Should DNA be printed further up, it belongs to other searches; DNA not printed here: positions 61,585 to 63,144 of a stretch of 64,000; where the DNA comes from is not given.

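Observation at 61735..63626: Septu-like two-gene defense cassette (ATPase plus HNH nuclease) inserted between lpxB and sufE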

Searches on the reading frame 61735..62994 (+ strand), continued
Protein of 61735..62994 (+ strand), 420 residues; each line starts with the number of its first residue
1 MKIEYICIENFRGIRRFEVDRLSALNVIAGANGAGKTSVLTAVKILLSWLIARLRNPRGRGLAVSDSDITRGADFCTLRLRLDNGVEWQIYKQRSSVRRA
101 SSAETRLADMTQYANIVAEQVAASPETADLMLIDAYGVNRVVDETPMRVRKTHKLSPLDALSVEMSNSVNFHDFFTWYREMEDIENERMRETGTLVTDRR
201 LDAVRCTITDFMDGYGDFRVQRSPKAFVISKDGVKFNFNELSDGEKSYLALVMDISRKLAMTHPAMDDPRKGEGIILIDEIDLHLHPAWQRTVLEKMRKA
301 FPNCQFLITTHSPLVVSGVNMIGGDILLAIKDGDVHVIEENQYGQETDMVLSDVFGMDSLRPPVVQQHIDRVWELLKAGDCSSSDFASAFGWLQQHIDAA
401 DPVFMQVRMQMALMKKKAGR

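Call 66: search_protein_families(library=padloc, proteins=[L094:1025-5974:+, L094:7993-10026:+, L094:10022-12403:+, L092:7995-9857:+, L094:7256-7900:+], max_evalue=0.00001)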
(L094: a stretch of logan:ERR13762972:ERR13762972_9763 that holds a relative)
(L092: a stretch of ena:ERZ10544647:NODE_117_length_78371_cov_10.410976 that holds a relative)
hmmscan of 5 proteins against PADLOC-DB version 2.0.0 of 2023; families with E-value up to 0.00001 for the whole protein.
L094:1025-5974:+ (1650 aa): 16 families
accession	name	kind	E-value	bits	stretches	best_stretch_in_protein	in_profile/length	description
PDLC03614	REase_MTase_IIG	-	0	1412.8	1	8-1649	3-1578/1584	Type IIG restriction enzyme-methyltransferase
PDLC03611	REase_MTase_IIG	-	2.7e-178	593.2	1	189-1560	148-1470/1532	Type IIG restriction enzyme-methyltransferase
PDLC02643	DrmMI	-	3.9e-60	201.9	3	519-692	527-718/1347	DrmMI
PDLC02638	DrmMI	-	2.6e-46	156.3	2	517-693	524-718/935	DrmMI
PDLC03613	REase_MTase_IIG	-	3.6e-30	102.4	2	327-697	267-619/1250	Type IIG restriction enzyme-methyltransferase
PDLC03622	REase_MTase_IIG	-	6.1e-28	94.7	2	579-700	508-651/1524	Type IIG restriction enzyme-methyltransferase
PDLC02645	DrmMI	-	3e-25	86.6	2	522-691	524-711/772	DrmMI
PDLC03618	REase_MTase_IIG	-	1.1e-24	83.9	2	519-693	521-713/1429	Type IIG restriction enzyme-methyltransferase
PDLC02644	DrmMI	-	2.7e-19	66.6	1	519-692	37-228/988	DrmMI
PDLC03620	REase_MTase_IIG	-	1e-15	54.4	1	254-693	296-726/1378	Type IIG restriction enzyme-methyltransferase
PDLC02639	DrmMI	-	1.3e-15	54.8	1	527-692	230-386/803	DrmMI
PDLC02646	DrmMI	-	2.3e-11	40.6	1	641-692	46-97/792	DrmMI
PDLC03609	REase_MTase_IIG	-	4.5e-11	39.3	1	561-692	415-533/1066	Type IIG restriction enzyme-methyltransferase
PDLC03629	REase_MTase_IIG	-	1.4e-10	37.7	1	580-693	430-536/1182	Type IIG restriction enzyme-methyltransferase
PDLC02642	DrmMI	-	5.9e-09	32.9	1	251-479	202-432/594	DrmMI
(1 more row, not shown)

L094:7993-10026:+ (678 aa): 23 families
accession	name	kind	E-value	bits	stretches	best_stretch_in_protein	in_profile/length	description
PDLC04157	HEC-06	-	6.3e-19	66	1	11-114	10-98/558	-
PDLC02695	Orf5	-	7.5e-19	65.5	1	21-124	18-114/601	Orf5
PDLC02693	Orf5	-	1.8e-17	61.6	1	21-271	7-238/543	Orf5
PDLC04155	HEC-06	-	5.1e-17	59.6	1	21-110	19-92/562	-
PDLC04154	HEC-06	-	5.5e-15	53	1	20-113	21-98/569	-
PDLC02701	Orf5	-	3.5e-14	50.2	1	23-137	20-128/596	Orf5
PDLC02783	SspE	-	2.8e-13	47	1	20-143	22-146/793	SspE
PDLC02792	SspE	-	1.5e-12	44.7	1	20-115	21-118/771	SspE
PDLC02686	Orf5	-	2.7e-12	44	1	9-111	7-99/566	Orf5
PDLC02700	Orf5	-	1.3e-11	42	1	22-111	11-86/555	Orf5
PDLC02789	SspE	-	2.2e-11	41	1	20-130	17-129/749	SspE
PDLC02786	SspE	-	2.6e-11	40.6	1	19-111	20-109/766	SspE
PDLC02687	Orf5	-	8.3e-11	39.3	1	20-112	15-91/543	Orf5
PDLC02690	Orf5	-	6.3e-10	36.5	1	21-111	8-82/531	Orf5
PDLC02790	SspE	-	8e-10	35.4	1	11-136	4-130/776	SspE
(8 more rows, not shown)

L094:10022-12403:+ (794 aa): 4 families
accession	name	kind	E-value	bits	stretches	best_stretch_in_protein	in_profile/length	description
PDLC04154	HEC-06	-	3e-11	40.7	1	8-98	10-90/569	-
PDLC02687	Orf5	-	3.9e-09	33.8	1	10-96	6-82/543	Orf5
PDLC02695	Orf5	-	9.6e-09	32.1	1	10-97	8-95/601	Orf5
PDLC04155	HEC-06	-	1e-07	28.9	1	9-265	9-253/562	-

L092:7995-9857:+ (621 aa): 85 families (the best 25 are shown)
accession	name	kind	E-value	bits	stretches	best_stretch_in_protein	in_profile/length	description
PDLC02358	Old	-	1.2e-28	98.3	2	325-505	279-457/578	Old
PDLC02979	AriA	-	4.2e-23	80.8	1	1-374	1-373/373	-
PDLC02981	AriAB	-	1.2e-15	55.2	1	319-451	319-452/694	-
PDLC02335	AbiLi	-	2.3e-15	54.5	1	2-390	49-254/326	AbiLi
PDLC04178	HEC-01A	-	6.3e-15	53.1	2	319-390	276-347/399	-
PDLC03878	NsnB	-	7.4e-14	50.3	1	3-380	2-287/345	-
PDLC02980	AriA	-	1.3e-13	49.6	1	300-375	232-304/304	-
PDLC04175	HEC-01A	-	1.3e-13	48.8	1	326-390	265-328/363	-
PDLC00289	PtuA1|PtuA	-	1.6e-12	45.2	1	328-401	246-321/404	AAA ATPase domain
PDLC02915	ATPase-Toprim_I-B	-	1.7e-12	45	1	314-375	238-300/623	-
PDLC00271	PtuA1|PtuA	-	3.4e-12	44.6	1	329-390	277-336/421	AAA ATPase domain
PDLC00311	PtuA1|PtuA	-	4.2e-12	43.8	1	332-399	309-376/455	AAA ATPase domain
PDLC00066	GajA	-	9.1e-12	42.3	0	324-447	272-389/567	AAA ATPase domain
PDLC00072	GajA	-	1e-11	42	1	319-447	334-455/709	AAA ATPase domain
PDLC00075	GajA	-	1.1e-11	42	1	305-498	247-423/536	AAA ATPase domain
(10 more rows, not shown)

L094:7256-7900:+ (215 aa): 16 families
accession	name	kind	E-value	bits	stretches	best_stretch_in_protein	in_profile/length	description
PDLC00326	PtuB1|PtuB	-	4.4e-42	142.2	1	1-205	1-196/197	Unknown function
PDLC00324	PtuB1|PtuB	-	1e-23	82.2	1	20-188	8-177/209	Unknown function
PDLC02924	HNH_I-A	-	1.9e-23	81.5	1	1-186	1-170/198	-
PDLC00332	PtuB1|PtuB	-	2e-20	71.5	1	1-193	1-184/212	Unknown function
PDLC00358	PtuB1|PtuB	-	1.6e-17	61.9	1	46-182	40-174/215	Unknown function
PDLC00334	PtuB1|PtuB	-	6.7e-17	60.1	1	1-202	1-197/222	Unknown function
PDLC00346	PtuB1|PtuB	-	1.3e-13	49.4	1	1-193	1-187/214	Unknown function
PDLC00349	PtuB1|PtuB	-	7.7e-13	47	1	1-185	1-209/260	Unknown function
PDLC00338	PtuB1|PtuB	-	4.7e-11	40.6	1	1-91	1-92/261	Unknown function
PDLC00355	PtuB1|PtuB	-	2.3e-09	35.3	1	1-92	1-93/263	Unknown function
PDLC00333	PtuB1|PtuB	-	3.6e-09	34.5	1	115-173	145-203/272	Unknown function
PDLC00357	PtuB1|PtuB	-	9.4e-09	33.5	1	44-172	43-180/240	Unknown function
PDLC00337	PtuB1|PtuB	-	8e-08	30.4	1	44-194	49-188/216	Unknown function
PDLC00343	PtuB1|PtuB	-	9.4e-08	30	0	113-179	153-219/283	Unknown function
PDLC00322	PtuB1|PtuB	-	3.4e-07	28.3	1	1-181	1-168/215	Unknown function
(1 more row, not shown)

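Call 74: predict_structure(alignment_id=A2)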
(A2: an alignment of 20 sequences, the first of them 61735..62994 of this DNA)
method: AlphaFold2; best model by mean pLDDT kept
length: 420 residues; sequences in the alignment: 20
mean_pLDDT: 88.3   pTM: 0.82
mean pLDDT of the five models: 88.3, 86.9, 86.8, 86.8, 86.0
residues with pLDDT >= 90: 234; 70-90: 163; 50-70: 23; < 50: 0
segments of 3 or more residues with pLDDT < 50: none
pLDDT, mean of each block of 10 residues (from residue 1): 95 93 93 88 97 93 96 96 97 94 94 95 89 83 57 74 76 80 82 83 91 88 84 90 84 92 92 94 84 92 95 92 91 86 86 82 89 91 93 91 89 79
secondary structure, 60 per line:
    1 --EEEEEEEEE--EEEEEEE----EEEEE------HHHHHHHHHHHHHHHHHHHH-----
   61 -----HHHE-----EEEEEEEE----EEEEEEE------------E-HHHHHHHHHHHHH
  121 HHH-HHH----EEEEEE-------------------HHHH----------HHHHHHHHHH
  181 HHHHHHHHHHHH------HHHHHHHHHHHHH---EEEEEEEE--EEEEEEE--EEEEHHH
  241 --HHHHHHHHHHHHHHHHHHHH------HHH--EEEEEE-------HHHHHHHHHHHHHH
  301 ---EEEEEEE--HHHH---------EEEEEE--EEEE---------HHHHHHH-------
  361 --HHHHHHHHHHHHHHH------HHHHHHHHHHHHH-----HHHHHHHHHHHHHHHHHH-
elements in order: E3-11 E14-20 E25-29 H36-55 E75-82 E87-93 H108-123 E132-137 H157-160 H171-192 H199-211 E215-222 E225-231 E234-237 H243-262 E274-279 H287-300 E304-310 H313-316 E326-331 E334-337 H347-353 H363-377 H384-396 H402-419

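Call 76: fold_search(model_id=the predicted structure, library=pdb)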
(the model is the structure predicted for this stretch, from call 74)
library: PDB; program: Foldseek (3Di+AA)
matches with E <= 10: 1247; with E <= 0.001: 554
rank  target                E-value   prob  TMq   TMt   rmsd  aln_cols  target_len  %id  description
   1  9o4a_A                1.1e-29  1.00  0.80  0.73   4.0       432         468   24  Ec83 Retron PtuAB mutant complex (released 2025-07-02)
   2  9e90_C                5.0e-29  1.00  0.80  0.71   4.2       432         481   25  Ec83 Retron PtuA/PtuB (2-1) complex bound to ATP (released 2025-07-02)
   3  9kjx_B                5.6e-29  1.00  0.77  0.63   6.3       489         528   22  Cryo-EM structure of the Retron-Eco7 complex (state 1) (released 2025-11-12)
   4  9kjz_B                6.2e-29  1.00  0.76  0.62   6.4       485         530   23  Cryo-EM structure of the Retron-Eco7 complex (state 3) (released 2025-11-12)
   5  9e90_A                1.0e-28  1.00  0.82  0.72   4.0       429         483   25  Ec83 Retron PtuA/PtuB (2-1) complex bound to ATP (released 2025-07-02)
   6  9kjy_D                2.1e-28  1.00  0.74  0.60   7.3       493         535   23  Cryo-EM structure of the Retron-Eco7 complex (state 2) (released 2025-11-12)
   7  9nnb_D                2.3e-28  1.00  0.80  0.68   4.4       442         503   24  Cryo-EM structure of the Retron Ec78 complex, PtuA:PtuB:RT (4:2:1) (released 2025-10-08)
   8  9kjx_D                2.3e-28  1.00  0.74  0.59   7.3       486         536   23  Cryo-EM structure of the Retron-Eco7 complex (state 1) (released 2025-11-12)
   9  9kjx_C                3.4e-28  1.00  0.78  0.62   6.7       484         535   23  Cryo-EM structure of the Retron-Eco7 complex (state 1) (released 2025-11-12)
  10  9nnk_C                3.6e-28  1.00  0.75  0.59   5.7       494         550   22  Cryo-EM structure of Retron-displaced free PtuAB complex, PtuA:PtuB (4:2) (released 2025-10-08)
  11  9kk2_E                4.4e-28  1.00  0.74  0.62   6.2       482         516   23  Cryo-EM structure of the Retron-Eco7 complex (state 5) (released 2025-11-12)
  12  9nnh_C                4.7e-28  1.00  0.77  0.60   7.0       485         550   22  Cryo-EM structure of the Retron Ec78 complex, PtuA:PtuB:RT (4:2:2) (released 2025-10-08)
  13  9kjz_C                5.2e-28  1.00  0.77  0.62   6.8       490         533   23  Cryo-EM structure of the Retron-Eco7 complex (state 3) (released 2025-11-12)
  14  9vhe_D                5.5e-28  1.00  0.73  0.72   5.3       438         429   24  cryoEM structure of retron-Eco7 complex (released 2025-12-31)
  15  9o4a_B                5.8e-28  1.00  0.78  0.71   4.4       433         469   24  Ec83 Retron PtuAB mutant complex (released 2025-07-02)
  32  8eea_C                3.1e-25  1.00  0.74  0.70   5.6       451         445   22  Structure of E.coli Septu (PtuAB) complex (released 2023-12-27)
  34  8eea_D                9.2e-25  1.00  0.74  0.69   5.7       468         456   22  Structure of E.coli Septu (PtuAB) complex (released 2023-12-27)
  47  8eea_B                2.4e-22  1.00  0.68  0.76   4.3       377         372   24  Structure of E.coli Septu (PtuAB) complex (released 2023-12-27)
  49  8eea_A                6.4e-22  1.00  0.68  0.75   4.3       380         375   23  Structure of E.coli Septu (PtuAB) complex (released 2023-12-27)
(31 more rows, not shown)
